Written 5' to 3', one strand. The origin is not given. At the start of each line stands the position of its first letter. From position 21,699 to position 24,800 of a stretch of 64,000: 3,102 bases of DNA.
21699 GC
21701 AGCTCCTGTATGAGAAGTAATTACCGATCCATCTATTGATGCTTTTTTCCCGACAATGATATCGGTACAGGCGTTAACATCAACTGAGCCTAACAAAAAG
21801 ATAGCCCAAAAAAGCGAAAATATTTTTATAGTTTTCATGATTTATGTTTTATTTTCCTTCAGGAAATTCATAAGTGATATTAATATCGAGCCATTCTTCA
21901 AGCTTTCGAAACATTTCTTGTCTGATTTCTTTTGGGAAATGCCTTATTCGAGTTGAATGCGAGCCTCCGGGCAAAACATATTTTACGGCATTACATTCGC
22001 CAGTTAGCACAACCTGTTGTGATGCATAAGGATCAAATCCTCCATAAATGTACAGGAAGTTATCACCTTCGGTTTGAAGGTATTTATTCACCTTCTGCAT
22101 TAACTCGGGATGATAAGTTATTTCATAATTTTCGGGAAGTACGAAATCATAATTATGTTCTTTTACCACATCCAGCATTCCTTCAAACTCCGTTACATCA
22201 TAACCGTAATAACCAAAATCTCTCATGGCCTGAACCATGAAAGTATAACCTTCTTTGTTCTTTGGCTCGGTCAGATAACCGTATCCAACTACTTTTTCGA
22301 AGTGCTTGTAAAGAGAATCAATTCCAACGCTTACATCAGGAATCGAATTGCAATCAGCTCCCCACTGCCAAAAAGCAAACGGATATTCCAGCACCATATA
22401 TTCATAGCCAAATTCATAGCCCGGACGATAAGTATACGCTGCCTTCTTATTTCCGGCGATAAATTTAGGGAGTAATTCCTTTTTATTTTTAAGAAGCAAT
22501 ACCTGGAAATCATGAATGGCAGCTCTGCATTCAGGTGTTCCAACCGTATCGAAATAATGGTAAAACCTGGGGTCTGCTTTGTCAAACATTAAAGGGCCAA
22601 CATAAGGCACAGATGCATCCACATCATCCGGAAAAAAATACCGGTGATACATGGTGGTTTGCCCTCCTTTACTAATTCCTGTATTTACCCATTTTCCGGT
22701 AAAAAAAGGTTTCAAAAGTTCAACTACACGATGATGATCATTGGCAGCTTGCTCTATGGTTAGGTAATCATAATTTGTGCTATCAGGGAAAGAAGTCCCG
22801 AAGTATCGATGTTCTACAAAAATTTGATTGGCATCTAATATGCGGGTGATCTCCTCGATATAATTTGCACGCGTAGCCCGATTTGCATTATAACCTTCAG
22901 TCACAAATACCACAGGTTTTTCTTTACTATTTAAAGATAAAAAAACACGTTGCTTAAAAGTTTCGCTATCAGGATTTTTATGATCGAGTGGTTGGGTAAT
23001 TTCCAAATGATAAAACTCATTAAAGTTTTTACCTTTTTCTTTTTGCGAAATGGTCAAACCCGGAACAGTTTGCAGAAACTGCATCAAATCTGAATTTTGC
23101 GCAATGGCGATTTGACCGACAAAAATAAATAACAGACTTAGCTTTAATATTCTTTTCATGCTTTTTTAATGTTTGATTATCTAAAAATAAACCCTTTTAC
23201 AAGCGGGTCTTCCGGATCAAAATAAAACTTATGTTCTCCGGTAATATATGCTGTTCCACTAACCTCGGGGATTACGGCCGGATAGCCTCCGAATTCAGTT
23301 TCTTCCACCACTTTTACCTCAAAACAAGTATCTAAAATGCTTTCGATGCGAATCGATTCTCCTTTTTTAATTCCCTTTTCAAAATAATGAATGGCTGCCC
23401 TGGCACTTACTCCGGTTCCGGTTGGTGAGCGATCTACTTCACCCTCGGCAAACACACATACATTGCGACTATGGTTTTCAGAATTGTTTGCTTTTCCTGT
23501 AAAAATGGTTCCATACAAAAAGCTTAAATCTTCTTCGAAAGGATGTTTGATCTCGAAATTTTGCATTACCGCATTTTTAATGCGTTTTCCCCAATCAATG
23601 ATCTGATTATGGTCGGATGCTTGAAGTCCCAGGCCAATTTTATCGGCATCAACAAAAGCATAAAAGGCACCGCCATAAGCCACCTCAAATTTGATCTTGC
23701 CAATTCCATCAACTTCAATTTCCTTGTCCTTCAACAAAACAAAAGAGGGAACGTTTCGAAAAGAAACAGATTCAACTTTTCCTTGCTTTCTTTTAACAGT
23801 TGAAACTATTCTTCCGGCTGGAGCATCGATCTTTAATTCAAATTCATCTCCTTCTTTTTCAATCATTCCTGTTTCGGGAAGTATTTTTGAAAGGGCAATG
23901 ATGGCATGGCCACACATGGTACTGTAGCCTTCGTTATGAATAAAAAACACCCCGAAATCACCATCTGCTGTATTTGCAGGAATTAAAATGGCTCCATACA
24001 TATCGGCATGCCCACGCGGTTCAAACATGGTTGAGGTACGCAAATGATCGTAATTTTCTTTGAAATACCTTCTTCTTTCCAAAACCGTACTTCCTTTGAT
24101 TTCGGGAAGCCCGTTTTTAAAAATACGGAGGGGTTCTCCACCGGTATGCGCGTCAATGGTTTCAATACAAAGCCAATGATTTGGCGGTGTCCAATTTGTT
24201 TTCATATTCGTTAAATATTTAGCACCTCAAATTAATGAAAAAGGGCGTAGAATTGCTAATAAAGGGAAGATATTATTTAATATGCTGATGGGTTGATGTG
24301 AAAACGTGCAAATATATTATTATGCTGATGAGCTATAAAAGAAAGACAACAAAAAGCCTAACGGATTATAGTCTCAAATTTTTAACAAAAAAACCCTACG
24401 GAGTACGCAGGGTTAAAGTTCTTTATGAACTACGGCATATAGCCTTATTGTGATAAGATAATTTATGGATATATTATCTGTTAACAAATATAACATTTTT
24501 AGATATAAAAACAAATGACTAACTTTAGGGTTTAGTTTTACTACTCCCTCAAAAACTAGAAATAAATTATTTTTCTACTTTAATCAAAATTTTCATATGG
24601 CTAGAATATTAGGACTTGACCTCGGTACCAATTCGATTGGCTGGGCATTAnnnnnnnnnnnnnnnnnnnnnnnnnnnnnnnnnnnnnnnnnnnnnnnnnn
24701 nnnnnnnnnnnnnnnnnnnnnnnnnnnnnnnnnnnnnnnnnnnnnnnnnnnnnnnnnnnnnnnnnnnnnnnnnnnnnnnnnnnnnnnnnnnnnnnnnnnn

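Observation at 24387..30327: Complete, apparently functional type II-C CRISPR-Cas9 locus with a compact 1090-aa Cas9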

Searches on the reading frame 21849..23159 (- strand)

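Call 7: search_protein_families(library=pfam, proteins=[window:21849-23159:-])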
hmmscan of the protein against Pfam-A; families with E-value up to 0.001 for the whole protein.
window:21849-23159:- (436 aa): 2 families
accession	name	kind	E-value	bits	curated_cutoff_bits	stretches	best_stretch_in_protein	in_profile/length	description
PF05576.17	Peptidase_S37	-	1.8e-52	179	27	1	23-405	6-392/448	PS-10 peptidase S37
PF05577.18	Peptidase_S28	-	6e-16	58.7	25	1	56-208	1-163/434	Serine carboxypeptidase S28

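Call 8: search_protein_families(library=ncbifam, proteins=[window:21849-23159:-])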
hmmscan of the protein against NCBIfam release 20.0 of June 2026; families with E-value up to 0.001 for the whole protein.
window:21849-23159:- (436 aa): 0 families

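Call 84: search_protein_families(library=padloc, proteins=[window:21849-23159:-], max_evalue=0.001)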
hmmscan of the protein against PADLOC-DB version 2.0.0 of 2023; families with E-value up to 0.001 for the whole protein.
window:21849-23159:- (436 aa): 0 families

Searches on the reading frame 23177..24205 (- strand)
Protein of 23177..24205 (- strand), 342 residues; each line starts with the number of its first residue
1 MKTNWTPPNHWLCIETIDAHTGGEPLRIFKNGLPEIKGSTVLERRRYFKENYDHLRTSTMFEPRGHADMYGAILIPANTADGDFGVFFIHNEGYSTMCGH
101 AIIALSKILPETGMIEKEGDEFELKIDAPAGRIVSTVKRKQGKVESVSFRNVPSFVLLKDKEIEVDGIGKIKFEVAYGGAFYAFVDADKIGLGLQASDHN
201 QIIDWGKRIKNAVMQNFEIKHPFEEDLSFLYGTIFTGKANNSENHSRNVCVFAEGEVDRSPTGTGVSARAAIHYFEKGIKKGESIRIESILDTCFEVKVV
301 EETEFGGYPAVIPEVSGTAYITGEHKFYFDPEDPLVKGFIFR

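Call 7: search_protein_families(library=pfam, proteins=[window:23177-24205:-])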
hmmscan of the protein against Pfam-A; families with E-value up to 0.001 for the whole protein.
window:23177-24205:- (342 aa): 1 family
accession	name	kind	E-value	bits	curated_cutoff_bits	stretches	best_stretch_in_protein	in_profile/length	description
PF05544.16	Pro_racemase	-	6.8e-108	361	27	1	17-339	2-324/325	Proline racemase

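Call 8: search_protein_families(library=ncbifam, proteins=[window:23177-24205:-])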
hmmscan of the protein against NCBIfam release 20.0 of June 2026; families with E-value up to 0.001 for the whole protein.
window:23177-24205:- (342 aa): 6 families
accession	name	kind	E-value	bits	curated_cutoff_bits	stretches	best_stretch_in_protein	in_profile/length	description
NF045511.1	TransHydProDhtase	equivalog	4.3e-108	361.4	540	1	14-342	7-335/335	trans-3-hydroxy-L-proline dehydratase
NF010576.0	PRK13969.1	equivalog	4.4e-98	328.3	556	1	13-341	6-334/335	proline racemase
NF010578.0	PRK13971.1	equivalog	1.3e-86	290.7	376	1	15-340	7-331/333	4-hydroxyproline epimerase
NF047722.1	T3LHypDht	equivalog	1e-64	218.8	550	1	14-339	7-333/341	trans-3-hydroxy-L-proline dehydratase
NF052296.1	HdxProlEpimProt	equivalog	4.8e-56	190.4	450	1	16-339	3-308/309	4-hydroxyproline epimerase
NF010577.0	PRK13970.1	equivalog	1.9e-38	132.5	442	1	14-338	5-308/311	4-hydroxyproline epimerase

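Call 84: search_protein_families(library=padloc, proteins=[window:23177-24205:-], max_evalue=0.001)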
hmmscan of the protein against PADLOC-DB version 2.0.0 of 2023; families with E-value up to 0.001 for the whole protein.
window:23177-24205:- (342 aa): 0 families

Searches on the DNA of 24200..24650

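Call 23: search_rna_families(source=window, start=24200, end=24650, threshold=evalue, max_evalue=10, show_alignments=2)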
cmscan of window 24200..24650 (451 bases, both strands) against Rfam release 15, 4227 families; matches with E-value up to 10: 7.
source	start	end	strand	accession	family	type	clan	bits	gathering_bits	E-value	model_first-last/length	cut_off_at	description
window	24376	24443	-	RF02732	JA04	Gene; sRNA;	-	24.7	81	0.22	1-81/81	no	Aggregatibacter sRNA JA04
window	24317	24459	+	RF02857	30_255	Gene; sRNA;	-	21.8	197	0.39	1-213/213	no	Leptospira sRNA 30_255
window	24385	24458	-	RF02837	anti-hemB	Gene; sRNA;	-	21.3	49.5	0.01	1-81/81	no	Burkholderia RNA 7 (anti-hemB)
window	24337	24444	-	RF01770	rimP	Cis-reg; leader;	-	19.5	47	1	1-102/102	no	Gammaprotebacteria rimP leader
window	24385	24478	-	RF01859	Phe_leader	Cis-reg; leader;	-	18.4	55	1.5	1-125/125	no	Phenylalanine leader peptide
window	24323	24392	-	RF03100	RAGATH-27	Gene; sRNA;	-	17.3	76.1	8.3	1-86/86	no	RAGATH-27 RNA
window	24330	24421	+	RF00349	snoR11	Gene; snRNA; snoRNA; CD-box;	-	16.8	50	5.1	1-90/90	no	Small nucleolar RNA R11/Z151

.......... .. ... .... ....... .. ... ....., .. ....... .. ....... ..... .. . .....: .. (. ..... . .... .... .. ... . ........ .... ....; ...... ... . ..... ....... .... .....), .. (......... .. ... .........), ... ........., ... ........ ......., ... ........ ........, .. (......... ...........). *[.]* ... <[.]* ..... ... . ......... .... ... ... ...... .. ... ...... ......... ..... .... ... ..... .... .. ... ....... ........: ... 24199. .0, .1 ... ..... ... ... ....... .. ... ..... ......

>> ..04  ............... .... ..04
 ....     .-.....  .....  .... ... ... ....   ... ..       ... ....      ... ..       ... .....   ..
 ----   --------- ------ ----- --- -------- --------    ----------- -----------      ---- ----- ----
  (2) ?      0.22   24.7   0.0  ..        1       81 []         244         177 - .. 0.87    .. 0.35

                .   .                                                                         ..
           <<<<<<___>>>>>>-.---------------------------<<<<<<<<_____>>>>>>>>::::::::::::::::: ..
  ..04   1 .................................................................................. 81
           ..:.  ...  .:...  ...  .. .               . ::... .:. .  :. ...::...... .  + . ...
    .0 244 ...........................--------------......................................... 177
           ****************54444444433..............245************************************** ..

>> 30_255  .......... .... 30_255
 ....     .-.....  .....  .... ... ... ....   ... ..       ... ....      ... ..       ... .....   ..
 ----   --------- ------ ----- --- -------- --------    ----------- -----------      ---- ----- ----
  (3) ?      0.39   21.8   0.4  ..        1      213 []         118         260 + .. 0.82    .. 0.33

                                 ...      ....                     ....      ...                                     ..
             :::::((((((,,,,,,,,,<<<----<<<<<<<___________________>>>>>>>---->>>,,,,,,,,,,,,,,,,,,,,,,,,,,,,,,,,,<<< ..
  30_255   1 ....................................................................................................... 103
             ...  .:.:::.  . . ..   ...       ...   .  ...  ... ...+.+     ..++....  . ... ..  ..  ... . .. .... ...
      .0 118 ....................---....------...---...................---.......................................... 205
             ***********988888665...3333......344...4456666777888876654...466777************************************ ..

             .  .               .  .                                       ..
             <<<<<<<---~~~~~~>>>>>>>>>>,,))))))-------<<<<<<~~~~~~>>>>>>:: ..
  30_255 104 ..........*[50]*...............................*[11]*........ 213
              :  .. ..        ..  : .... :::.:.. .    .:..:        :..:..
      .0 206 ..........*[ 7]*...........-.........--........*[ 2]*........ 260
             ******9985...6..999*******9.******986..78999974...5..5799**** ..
